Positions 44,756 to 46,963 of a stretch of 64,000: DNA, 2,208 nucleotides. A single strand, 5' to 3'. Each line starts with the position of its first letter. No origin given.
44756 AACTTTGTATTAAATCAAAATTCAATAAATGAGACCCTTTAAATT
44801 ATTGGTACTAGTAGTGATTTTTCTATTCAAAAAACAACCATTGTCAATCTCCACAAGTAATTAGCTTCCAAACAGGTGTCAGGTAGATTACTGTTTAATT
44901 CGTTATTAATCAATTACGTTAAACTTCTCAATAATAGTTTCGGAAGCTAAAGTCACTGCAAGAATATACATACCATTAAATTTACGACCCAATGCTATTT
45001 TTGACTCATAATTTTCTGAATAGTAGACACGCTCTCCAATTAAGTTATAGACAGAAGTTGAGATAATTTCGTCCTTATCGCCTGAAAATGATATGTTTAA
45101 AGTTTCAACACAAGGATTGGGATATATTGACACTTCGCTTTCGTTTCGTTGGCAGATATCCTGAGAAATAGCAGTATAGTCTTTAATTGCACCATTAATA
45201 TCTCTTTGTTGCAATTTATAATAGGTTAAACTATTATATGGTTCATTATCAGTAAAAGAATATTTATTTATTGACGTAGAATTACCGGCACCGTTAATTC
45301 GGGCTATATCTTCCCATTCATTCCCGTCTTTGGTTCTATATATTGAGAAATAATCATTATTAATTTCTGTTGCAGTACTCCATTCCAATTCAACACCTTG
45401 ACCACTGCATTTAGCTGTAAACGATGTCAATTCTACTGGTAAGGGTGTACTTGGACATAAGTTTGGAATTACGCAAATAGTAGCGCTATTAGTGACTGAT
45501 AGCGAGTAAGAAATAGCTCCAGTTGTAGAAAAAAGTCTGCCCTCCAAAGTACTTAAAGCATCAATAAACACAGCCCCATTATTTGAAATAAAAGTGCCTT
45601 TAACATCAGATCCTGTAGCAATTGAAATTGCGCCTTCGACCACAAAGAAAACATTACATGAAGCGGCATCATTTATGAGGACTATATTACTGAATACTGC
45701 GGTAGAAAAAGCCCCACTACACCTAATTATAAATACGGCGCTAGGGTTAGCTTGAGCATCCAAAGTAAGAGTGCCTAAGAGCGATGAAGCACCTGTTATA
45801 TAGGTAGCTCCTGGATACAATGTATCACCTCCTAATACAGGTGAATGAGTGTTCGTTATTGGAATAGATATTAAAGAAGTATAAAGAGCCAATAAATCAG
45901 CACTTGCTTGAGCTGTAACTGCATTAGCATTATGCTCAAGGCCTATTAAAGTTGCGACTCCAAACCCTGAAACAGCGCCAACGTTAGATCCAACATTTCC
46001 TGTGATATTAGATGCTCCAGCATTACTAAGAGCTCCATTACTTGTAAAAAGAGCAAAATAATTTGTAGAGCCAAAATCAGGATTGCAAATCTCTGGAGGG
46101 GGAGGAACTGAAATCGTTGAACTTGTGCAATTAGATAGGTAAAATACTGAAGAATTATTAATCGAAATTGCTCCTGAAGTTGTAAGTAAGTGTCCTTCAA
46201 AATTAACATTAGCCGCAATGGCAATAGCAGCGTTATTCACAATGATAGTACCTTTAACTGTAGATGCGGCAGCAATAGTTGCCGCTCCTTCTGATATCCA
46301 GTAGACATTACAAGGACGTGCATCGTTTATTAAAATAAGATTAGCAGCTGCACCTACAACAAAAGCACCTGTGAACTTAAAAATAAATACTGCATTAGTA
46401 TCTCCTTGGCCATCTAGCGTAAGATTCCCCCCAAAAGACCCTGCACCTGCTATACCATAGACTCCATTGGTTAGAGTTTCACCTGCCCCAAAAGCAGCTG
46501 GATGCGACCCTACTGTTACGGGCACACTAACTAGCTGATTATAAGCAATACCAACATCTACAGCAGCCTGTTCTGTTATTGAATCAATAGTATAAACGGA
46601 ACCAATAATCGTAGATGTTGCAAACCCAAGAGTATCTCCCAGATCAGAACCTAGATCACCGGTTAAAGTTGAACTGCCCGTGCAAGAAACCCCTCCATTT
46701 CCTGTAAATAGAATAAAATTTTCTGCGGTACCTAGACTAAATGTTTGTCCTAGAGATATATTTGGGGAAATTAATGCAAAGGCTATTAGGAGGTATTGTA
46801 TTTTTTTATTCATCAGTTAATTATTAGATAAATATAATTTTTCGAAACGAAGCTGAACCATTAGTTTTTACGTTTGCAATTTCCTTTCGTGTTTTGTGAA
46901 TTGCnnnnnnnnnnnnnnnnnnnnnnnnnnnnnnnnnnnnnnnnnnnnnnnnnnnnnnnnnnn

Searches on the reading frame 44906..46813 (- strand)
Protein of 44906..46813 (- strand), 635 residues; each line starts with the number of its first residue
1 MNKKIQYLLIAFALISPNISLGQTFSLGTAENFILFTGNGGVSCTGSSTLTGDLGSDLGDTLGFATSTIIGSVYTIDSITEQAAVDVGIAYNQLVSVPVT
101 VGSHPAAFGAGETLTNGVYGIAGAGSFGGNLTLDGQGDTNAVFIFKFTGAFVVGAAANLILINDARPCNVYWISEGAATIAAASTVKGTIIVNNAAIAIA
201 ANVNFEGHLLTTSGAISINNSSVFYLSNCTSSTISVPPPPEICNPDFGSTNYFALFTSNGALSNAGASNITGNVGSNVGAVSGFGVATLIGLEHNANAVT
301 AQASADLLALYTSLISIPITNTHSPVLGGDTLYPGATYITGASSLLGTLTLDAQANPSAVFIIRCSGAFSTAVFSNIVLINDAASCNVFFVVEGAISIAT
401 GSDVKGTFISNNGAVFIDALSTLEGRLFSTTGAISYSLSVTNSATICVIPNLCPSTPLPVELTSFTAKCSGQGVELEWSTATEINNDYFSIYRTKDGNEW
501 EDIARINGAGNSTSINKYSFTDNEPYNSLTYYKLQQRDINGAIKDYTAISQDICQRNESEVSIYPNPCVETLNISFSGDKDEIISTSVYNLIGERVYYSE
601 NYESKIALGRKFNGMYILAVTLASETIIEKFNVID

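Call 3: search_protein_families(library=pfam, proteins=[window:44906-46813:-], max_evalue=0.01)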
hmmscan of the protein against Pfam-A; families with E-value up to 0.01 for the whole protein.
window:44906-46813:- (635 aa): 2 families
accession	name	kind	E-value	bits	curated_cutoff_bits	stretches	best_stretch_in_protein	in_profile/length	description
PF11999.13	Ice_binding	-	1.4e-60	204.9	28.7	2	38-223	3-207/208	Ice-binding-like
PF18962.6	Por_Secre_tail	-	1.3e-08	35.4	27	1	563-631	1-73/75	Secretion system C-terminal sorting domain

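Call 4: search_protein_families(library=ncbifam, proteins=[window:44906-46813:-], max_evalue=0.01)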
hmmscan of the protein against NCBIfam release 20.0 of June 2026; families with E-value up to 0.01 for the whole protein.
window:44906-46813:- (635 aa): 3 families
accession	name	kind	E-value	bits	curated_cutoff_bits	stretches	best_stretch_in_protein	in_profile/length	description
NF045625.1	IBP_CFB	equivalog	3.1e-14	53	400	2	23-218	64-269/275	ice-binding protein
TIGR04183.1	Por_Secre_tail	domain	4.2e-06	26.7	23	1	563-631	1-69/72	T9SS type A sorting domain-containing protein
NF038113.1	T9SSA_dep_M36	equivalog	4.1e-05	21.9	885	1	546-630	780-865/869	T9SS-dependent M36 family metallopeptidase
